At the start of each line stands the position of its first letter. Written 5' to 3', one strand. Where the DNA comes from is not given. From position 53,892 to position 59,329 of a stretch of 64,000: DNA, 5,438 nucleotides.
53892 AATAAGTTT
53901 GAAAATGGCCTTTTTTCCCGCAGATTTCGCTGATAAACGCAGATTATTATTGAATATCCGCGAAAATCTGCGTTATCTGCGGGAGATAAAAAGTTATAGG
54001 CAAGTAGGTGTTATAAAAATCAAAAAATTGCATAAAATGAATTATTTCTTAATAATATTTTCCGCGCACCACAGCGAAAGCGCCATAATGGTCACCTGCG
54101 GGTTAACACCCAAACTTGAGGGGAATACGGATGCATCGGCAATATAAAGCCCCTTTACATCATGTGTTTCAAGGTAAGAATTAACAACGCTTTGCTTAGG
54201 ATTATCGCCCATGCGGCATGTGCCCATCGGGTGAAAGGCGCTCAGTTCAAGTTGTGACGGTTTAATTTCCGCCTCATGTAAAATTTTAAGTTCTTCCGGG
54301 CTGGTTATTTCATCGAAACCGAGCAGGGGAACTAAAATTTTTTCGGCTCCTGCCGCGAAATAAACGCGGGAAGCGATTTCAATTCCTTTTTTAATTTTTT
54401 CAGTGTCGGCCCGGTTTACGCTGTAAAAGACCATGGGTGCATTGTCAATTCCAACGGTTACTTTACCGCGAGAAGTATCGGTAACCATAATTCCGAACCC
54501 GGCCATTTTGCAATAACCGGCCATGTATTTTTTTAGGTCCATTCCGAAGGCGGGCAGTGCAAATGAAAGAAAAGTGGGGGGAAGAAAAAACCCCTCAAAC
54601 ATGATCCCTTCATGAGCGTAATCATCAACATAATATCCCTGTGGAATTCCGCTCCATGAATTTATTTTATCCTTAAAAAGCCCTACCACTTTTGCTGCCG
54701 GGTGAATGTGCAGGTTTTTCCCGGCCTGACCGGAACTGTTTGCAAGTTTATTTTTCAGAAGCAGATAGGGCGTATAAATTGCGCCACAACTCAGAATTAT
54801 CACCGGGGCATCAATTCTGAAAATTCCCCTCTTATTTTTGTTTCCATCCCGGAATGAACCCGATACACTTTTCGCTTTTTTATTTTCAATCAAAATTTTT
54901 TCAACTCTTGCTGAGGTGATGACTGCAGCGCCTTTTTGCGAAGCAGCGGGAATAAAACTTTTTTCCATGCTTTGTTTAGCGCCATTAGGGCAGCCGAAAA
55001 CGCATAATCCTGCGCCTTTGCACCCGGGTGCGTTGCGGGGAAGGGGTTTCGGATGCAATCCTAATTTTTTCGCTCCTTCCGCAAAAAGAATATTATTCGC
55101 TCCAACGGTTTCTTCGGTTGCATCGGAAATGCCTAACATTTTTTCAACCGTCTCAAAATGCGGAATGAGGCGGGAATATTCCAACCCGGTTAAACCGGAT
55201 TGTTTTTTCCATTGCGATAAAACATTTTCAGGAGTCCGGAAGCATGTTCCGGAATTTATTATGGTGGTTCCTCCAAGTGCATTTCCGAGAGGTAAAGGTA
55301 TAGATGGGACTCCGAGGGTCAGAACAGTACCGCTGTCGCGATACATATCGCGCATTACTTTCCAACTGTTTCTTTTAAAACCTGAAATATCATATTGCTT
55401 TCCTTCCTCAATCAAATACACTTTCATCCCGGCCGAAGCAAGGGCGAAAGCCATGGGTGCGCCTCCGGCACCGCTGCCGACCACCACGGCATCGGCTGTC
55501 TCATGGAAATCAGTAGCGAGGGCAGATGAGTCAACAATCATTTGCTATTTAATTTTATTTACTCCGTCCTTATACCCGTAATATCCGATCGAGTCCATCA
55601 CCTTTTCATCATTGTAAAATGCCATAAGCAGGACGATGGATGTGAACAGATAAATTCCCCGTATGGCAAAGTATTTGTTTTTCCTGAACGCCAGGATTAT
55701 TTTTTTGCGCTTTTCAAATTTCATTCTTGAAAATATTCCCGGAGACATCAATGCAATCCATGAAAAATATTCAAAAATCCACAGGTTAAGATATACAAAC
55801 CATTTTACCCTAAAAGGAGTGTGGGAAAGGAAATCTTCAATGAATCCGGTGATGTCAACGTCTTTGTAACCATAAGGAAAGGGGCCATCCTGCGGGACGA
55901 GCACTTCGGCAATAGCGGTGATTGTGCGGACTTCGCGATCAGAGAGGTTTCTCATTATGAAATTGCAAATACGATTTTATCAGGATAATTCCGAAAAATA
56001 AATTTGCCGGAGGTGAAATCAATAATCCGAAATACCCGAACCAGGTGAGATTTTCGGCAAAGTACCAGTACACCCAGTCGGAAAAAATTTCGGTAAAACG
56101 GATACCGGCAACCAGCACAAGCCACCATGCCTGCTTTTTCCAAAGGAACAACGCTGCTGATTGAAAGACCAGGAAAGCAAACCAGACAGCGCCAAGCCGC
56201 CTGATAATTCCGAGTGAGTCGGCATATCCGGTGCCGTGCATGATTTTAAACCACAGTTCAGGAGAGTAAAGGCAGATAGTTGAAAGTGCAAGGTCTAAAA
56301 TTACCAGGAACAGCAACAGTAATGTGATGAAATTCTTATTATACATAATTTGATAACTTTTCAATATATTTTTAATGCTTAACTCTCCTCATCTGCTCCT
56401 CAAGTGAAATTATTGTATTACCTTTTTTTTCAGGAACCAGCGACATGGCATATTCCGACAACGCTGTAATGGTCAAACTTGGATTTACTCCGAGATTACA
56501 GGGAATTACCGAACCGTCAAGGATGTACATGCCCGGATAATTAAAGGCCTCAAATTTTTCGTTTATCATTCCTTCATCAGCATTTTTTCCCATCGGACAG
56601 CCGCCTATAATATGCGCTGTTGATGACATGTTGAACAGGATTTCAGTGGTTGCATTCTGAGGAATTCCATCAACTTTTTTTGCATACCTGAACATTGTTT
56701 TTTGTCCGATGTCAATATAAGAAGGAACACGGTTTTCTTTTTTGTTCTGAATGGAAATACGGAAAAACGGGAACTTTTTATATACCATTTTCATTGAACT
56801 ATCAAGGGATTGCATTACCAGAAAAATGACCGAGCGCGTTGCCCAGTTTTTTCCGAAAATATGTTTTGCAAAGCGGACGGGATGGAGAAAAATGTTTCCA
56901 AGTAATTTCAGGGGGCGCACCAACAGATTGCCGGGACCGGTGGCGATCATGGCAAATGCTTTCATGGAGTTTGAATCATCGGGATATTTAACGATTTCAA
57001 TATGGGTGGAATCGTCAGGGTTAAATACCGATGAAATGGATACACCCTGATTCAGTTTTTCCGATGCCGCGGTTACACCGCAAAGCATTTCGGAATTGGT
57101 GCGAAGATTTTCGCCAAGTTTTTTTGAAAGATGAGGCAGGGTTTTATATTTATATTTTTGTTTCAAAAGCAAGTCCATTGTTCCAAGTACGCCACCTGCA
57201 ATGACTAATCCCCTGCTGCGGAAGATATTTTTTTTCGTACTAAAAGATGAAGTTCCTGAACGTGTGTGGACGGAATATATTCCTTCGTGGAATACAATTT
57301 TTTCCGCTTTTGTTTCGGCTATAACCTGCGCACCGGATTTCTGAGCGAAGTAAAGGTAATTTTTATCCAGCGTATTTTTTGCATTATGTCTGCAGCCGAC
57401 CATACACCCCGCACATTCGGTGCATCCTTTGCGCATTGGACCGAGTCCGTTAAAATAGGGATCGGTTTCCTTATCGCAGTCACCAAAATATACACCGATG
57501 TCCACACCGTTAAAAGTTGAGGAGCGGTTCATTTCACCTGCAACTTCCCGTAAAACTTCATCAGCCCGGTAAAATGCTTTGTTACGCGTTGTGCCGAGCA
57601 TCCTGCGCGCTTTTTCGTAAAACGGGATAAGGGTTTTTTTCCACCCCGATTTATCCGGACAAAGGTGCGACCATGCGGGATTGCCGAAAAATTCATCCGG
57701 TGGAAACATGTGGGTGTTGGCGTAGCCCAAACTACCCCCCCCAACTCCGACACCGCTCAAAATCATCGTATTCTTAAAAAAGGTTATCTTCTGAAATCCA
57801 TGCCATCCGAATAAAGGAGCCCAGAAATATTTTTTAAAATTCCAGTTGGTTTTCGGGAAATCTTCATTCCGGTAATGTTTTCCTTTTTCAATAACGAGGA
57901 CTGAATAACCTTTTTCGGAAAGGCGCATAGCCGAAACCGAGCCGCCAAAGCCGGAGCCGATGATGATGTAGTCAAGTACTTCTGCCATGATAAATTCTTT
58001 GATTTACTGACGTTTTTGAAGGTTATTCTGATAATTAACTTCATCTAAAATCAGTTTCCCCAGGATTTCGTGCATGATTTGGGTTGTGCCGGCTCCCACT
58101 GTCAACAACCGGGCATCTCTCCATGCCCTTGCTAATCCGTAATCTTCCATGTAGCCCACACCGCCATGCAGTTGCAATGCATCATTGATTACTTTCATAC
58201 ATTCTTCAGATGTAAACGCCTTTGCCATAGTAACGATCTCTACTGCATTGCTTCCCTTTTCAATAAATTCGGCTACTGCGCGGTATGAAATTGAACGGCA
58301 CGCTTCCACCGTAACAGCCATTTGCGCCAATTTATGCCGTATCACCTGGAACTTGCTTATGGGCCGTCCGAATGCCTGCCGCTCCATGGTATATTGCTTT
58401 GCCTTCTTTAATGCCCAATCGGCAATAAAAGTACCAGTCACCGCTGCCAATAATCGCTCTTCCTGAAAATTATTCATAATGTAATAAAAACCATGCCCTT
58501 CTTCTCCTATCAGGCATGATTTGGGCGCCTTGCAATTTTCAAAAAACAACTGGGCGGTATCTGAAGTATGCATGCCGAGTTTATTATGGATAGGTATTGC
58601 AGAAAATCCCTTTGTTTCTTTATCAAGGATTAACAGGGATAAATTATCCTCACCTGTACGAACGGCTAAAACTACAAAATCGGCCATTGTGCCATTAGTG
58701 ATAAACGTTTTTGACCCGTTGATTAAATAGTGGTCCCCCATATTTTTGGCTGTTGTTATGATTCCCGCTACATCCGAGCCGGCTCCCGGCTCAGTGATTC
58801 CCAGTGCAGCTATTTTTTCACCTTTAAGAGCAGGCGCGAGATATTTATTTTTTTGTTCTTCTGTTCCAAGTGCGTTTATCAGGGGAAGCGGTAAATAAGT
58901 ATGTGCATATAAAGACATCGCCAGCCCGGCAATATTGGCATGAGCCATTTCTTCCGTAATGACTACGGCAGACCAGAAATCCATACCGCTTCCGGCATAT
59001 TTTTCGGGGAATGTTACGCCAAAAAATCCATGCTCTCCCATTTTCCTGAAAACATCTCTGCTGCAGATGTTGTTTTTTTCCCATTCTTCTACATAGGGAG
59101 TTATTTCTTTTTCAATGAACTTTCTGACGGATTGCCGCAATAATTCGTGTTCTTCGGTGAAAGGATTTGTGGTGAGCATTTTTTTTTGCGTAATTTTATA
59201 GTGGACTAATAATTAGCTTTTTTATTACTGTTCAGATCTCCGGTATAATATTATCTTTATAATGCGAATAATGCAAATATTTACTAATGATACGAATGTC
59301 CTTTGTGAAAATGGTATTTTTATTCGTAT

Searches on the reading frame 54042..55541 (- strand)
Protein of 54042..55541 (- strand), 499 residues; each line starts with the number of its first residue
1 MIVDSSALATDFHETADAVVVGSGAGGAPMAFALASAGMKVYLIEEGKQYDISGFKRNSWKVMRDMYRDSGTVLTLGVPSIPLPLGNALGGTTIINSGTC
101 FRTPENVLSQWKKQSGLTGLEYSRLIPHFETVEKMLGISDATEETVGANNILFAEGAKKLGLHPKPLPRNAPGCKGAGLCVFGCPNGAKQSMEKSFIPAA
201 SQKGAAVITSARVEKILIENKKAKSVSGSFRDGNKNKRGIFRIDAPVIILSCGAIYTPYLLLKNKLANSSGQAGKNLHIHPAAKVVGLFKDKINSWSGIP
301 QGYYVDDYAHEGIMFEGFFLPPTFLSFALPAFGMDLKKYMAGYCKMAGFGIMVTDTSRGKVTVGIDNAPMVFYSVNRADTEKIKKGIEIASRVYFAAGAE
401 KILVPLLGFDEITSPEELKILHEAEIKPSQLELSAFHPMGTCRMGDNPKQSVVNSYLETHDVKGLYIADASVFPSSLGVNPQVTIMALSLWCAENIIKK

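Call 16: search_protein_families(library=pfam, proteins=[window:54042-55541:-], max_evalue=0.001)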
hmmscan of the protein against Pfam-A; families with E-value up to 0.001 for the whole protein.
window:54042-55541:- (499 aa): 6 families
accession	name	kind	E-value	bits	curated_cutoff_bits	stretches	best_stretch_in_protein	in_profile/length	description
PF00732.25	GMC_oxred_N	-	2.5e-51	175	23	1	63-282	1-218/218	GMC oxidoreductase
PF05199.19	GMC_oxred_C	-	2.8e-25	89.9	24.6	1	356-488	2-138/139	GMC oxidoreductase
PF07992.20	Pyr_redox_2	-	1.1e-05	25.5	26.1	1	17-158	2-110/291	Pyridine nucleotide-disulphide oxidoreductase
PF01266.30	DAO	-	2.5e-05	24.4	27.9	1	17-261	1-209/353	FAD dependent oxidoreductase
PF00890.30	FAD_binding_2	-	2.5e-05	24.1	20.4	0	17-49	1-33/414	FAD binding domain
PF00070.33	Pyr_redox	-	0.00046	21.1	22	0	18-71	2-54/82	Pyridine nucleotide-disulphide oxidoreductase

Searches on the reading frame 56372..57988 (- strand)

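Call 16: search_protein_families(library=pfam, proteins=[window:56372-57988:-], max_evalue=0.001)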
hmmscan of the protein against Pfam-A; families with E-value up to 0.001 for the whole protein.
window:56372-57988:- (538 aa): 6 families
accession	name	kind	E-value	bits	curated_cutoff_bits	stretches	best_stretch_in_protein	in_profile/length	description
PF05199.19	GMC_oxred_C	-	6.3e-14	53.2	24.6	1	446-510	69-138/139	GMC oxidoreductase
PF00732.25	GMC_oxred_N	-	5.9e-11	43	23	1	187-278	109-201/218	GMC oxidoreductase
PF01266.30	DAO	-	1.7e-07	31.5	27.9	1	6-37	1-32/353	FAD dependent oxidoreductase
PF13450.12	NAD_binding_8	-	1.4e-06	28.9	21.9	1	9-38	1-30/68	NAD(P)-binding Rossmann-like domain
PF00890.30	FAD_binding_2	-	2.4e-05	24.1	20.4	1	6-38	1-33/414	FAD binding domain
PF07992.20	Pyr_redox_2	-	6.5e-05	22.9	26.1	1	6-45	2-41/291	Pyridine nucleotide-disulphide oxidoreductase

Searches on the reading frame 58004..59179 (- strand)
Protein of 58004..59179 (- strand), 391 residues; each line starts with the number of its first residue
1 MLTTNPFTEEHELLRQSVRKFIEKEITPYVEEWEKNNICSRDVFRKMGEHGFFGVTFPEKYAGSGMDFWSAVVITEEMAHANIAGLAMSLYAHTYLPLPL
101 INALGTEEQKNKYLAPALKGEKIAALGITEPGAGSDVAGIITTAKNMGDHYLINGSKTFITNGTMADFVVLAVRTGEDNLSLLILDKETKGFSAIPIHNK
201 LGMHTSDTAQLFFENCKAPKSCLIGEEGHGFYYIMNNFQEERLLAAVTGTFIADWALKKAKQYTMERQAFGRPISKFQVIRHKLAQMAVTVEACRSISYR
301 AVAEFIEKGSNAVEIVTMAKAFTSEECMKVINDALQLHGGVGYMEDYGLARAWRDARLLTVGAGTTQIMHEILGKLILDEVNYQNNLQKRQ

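Call 41: search_protein_families(library=pfam, proteins=[window:58004-59179:-], max_evalue=0.0001)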
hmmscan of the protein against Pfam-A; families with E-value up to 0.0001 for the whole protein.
window:58004-59179:- (391 aa): 4 families
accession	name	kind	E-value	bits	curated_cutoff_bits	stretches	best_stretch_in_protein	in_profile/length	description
PF00441.29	Acyl-CoA_dh_1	-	1.6e-41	142.4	22.4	1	228-376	1-148/150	Acyl-CoA dehydrogenase, C-terminal domain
PF02771.21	Acyl-CoA_dh_N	-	1.1e-35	122.9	22.9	1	8-121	1-113/113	Acyl-CoA dehydrogenase, N-terminal domain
PF02770.24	Acyl-CoA_dh_M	-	2.7e-23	82.4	33.3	1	125-216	1-97/97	Acyl-CoA dehydrogenase, middle domain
PF08028.16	Acyl-CoA_dh_2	-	3.6e-16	60.1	22.7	1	252-360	10-127/134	Acyl-CoA dehydrogenase, C-terminal domain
